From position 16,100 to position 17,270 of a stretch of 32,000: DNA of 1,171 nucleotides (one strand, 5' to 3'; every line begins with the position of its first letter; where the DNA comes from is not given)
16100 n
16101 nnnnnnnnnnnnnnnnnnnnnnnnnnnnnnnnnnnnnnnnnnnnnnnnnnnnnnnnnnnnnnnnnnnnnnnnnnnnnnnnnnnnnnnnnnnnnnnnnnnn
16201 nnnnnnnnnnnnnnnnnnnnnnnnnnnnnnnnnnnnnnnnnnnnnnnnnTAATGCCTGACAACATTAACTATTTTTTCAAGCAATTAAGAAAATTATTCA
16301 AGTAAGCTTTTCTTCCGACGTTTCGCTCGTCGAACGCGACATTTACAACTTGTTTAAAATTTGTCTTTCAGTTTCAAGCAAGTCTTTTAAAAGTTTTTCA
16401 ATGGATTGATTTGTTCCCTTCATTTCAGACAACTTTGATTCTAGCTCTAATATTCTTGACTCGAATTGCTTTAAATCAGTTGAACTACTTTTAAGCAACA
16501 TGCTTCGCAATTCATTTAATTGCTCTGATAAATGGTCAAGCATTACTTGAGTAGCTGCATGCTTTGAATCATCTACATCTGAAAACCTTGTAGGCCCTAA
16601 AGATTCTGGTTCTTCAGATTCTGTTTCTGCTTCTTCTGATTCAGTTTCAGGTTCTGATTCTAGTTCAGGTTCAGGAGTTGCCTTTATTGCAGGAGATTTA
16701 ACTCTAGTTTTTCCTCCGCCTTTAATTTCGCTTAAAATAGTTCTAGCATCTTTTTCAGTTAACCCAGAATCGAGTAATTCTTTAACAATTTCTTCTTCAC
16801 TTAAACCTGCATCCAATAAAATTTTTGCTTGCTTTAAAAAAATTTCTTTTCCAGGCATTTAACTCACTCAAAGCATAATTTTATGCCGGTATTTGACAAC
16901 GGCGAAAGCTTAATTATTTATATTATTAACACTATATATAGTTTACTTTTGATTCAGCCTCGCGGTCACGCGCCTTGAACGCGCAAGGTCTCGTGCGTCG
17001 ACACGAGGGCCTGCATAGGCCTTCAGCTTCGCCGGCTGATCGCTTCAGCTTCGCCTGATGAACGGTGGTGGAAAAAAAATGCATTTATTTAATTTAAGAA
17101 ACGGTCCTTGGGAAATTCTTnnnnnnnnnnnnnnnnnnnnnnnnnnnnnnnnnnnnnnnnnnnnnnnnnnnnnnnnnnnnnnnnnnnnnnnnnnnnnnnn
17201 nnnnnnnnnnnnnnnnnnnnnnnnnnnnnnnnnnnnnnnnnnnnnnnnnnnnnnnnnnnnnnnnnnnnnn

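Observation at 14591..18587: Five consecutive small polytopic membrane proteins plus a HerA-like protein, directly downstream of the giant genes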

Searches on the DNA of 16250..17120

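Call 93: search_rna_families(source=window, start=16250, end=17120, threshold=evalue, max_evalue=1)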
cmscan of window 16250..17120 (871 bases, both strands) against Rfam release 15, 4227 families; matches with E-value up to 1: 0.
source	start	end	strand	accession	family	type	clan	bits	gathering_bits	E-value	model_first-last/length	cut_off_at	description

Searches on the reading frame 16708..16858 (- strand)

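Call 126: search_solved_structures(query=A19, max_evalue=10, show_alignments=2)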
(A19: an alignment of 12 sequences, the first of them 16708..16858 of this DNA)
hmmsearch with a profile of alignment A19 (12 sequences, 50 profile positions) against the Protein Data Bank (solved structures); distinct sequences matched with E-value up to 10: 37.
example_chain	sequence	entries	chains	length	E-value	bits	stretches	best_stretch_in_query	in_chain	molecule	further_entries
8cwy_A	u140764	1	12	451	4.9e-09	38.9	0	22-44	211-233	T32-15-1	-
8vl3_A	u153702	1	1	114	1.9e-08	37.1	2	17-43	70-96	De novo designed protein F3 parent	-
8cws_A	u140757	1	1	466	2.2e-08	36.8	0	22-44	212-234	F4132-2 Chain A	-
5cwb_A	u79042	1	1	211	2.7e-06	30.2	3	22-49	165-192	Designed helical repeat protein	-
8vl4_A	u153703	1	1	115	6.3e-05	25.8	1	22-42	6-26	De novo design protein 312 parent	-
7mwr_B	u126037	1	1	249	0.00056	22.7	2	22-43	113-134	LHD101B4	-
5hm5_A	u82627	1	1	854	0.00069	22.5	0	26-41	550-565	Topoisomerase V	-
8df7_A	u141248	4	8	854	0.0013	21.6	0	26-41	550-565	Topoisomerase V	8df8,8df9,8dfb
9r2b_B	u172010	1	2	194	0.0029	20.5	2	9-29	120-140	de novo-designed alpha-helical barrel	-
8skx_A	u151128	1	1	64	0.0097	18.8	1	5-44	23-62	Miniprotein HHH_rd4_0518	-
6w2q_A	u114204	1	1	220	0.017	18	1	22-49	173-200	Junction 34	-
2dkz_A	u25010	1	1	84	0.069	16.1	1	17-39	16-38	hypothetical protein LOC64762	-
9k7z_A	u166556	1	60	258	0.079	15.9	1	22-42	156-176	Cage-i53-Zn1-HEHE-16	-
6ktq_A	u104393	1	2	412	0.18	14.7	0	33-49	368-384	Homocitrate synthase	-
9k5h_A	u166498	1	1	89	0.22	14.5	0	14-30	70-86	C2-Zn2-HEHE-2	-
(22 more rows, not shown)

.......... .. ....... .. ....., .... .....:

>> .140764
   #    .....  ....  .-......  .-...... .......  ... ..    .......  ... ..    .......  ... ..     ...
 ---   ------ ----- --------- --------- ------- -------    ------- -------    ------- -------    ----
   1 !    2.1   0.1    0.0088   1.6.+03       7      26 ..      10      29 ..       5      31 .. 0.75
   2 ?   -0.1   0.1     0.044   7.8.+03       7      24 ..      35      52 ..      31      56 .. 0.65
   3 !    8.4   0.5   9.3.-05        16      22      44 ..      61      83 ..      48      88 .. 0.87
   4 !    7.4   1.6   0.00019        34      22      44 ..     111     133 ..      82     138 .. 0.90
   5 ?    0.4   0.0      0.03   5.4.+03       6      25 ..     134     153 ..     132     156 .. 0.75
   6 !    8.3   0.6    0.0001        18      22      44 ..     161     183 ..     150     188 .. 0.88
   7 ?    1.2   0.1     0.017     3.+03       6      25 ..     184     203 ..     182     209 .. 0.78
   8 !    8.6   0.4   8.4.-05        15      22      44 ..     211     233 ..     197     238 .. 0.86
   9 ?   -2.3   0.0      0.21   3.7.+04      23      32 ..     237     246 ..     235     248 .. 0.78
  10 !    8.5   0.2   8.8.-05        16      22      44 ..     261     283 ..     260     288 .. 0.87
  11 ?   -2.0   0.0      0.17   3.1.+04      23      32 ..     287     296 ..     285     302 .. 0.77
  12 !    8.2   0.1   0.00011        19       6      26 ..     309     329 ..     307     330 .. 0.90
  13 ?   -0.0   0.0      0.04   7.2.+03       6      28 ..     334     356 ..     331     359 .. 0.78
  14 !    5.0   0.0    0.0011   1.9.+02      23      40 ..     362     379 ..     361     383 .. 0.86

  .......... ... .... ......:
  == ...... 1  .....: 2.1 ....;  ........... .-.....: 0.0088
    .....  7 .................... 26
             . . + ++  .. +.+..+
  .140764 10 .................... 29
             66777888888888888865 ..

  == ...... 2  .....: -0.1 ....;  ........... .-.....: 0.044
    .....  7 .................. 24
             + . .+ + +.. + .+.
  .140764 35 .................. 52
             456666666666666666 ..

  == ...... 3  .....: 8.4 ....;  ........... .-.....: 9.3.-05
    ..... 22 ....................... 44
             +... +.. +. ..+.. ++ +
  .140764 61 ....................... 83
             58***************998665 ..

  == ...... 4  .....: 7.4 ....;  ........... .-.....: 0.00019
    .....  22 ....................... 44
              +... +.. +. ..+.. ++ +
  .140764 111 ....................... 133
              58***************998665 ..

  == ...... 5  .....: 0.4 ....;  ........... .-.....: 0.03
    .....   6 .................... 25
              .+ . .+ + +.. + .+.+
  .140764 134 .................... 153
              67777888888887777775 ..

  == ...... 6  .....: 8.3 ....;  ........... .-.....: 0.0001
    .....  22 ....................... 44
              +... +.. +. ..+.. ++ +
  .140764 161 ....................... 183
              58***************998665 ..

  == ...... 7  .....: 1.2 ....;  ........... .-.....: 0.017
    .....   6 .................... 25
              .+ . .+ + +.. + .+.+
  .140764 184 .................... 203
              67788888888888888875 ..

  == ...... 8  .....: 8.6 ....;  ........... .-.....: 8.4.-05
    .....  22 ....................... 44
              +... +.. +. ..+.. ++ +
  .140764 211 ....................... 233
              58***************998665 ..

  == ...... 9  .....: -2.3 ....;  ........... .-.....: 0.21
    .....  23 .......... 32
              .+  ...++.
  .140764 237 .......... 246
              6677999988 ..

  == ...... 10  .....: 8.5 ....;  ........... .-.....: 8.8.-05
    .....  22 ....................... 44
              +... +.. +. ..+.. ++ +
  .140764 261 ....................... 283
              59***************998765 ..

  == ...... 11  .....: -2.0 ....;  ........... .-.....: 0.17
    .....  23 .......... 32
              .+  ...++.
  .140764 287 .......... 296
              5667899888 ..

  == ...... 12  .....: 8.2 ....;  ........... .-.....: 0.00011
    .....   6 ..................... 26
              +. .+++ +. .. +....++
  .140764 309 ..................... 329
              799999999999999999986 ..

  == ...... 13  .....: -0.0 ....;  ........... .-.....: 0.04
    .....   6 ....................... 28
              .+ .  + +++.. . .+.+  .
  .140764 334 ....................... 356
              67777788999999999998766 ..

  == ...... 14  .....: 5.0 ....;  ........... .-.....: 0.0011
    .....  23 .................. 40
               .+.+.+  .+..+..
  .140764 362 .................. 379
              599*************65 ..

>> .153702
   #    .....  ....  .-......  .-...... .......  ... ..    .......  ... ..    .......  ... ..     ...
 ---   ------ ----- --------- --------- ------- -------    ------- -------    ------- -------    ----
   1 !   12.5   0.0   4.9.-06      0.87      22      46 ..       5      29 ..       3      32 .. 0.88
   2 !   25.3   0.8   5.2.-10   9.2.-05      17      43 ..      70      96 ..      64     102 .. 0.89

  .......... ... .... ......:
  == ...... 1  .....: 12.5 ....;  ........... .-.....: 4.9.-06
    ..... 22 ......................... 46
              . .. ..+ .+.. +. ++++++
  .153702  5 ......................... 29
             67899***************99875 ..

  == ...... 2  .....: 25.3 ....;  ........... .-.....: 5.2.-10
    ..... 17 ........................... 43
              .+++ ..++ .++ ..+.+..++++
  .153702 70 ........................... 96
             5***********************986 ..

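Call 127: search_protein_families(library=pfam, alignment_id=A19, max_evalue=1)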
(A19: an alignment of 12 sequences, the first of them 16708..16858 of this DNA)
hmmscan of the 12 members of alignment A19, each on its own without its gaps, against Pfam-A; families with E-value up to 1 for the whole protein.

A. member 1, window:16708-16858:- (50 aa): 2 families
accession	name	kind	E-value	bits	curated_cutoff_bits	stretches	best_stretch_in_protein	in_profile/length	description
PF24625.1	DUF7626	-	0.034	14.4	27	1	16-43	14-41/55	Domain of unknown function (DUF7626)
PF14747.11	DUF4473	-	0.084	13.8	25.9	1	20-42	3-25/78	Domain of unknown function (DUF4473)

B. families by the number of members that match (of 12 scanned): 25 families
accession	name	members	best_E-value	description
PF18082.7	NAT_N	4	0.033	N-acyltransferase N-terminal domain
PF21982.2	RecX_HTH1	3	0.045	RecX, first three-helix domain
PF06568.16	DUF1127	3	0.098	Domain of unknown function (DUF1127)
PF24625.1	DUF7626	2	0.021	Domain of unknown function (DUF7626)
PF22357.2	AF1548-like_C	2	0.047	AF1548-like, C-terminal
PF19551.4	DUF6074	2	0.13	Family of unknown function (DUF6074)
PF02631.22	RecX_HTH2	1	0.014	RecX, second three-helix domain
PF22448.1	RepB_primase_C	1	0.017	RepB DNA-primase C-terminal helical domain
PF01498.24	HTH_Tnp_Tc3_2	1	0.042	Transposase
PF04760.21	IF2_N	1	0.048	Translation initiation factor IF-2, N-terminal region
PF13384.12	HTH_23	1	0.052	Homeodomain-like domain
PF20075.5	DUF6471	1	0.056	Domain of unknown function (DUF6471)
PF24753.1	DUF7698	1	0.058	Domain of unknown function (DUF7698)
PF22631.2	PLCB1-4-like_EFh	1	0.061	Phosphoinositide phospholipase C beta1-4-like EF-hand domain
PF14747.11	DUF4473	1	0.084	Domain of unknown function (DUF4473)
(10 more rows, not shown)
